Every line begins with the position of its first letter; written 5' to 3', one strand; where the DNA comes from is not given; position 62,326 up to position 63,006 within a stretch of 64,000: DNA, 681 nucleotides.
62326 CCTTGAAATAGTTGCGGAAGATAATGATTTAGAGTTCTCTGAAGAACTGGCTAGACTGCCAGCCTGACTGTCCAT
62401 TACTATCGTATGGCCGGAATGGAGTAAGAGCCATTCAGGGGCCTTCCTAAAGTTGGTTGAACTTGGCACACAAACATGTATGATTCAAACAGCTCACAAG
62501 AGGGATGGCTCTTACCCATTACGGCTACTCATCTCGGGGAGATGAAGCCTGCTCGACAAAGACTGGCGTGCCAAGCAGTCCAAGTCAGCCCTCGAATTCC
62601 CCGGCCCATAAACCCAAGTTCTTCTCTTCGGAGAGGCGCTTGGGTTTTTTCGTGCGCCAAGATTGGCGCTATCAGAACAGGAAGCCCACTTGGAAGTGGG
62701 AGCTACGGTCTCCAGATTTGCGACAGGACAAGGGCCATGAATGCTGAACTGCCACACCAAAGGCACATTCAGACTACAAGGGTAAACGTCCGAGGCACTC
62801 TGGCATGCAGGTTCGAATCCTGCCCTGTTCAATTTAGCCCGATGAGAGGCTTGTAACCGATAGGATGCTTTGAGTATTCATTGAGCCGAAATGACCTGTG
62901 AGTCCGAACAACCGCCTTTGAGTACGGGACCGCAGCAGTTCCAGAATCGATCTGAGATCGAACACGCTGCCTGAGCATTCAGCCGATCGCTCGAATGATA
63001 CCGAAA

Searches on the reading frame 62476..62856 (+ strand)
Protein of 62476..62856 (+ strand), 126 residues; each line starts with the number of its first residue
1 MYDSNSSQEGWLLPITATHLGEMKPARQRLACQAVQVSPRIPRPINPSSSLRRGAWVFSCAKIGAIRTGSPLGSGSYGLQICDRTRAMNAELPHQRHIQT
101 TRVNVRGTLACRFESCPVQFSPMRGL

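Call 32: find_encoding_contigs(protein=window:62476-62856:+, flank=10000, max_places=3)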
Protein window:62476-62856:+ (126 aa): no gene with exactly this product is on record in the collection.

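Call 87: search_protein_families(library=pfam, proteins=[window:62476-62856:+], max_evalue=0.05)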
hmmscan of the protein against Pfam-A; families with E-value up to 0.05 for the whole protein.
window:62476-62856:+ (126 aa): 0 families
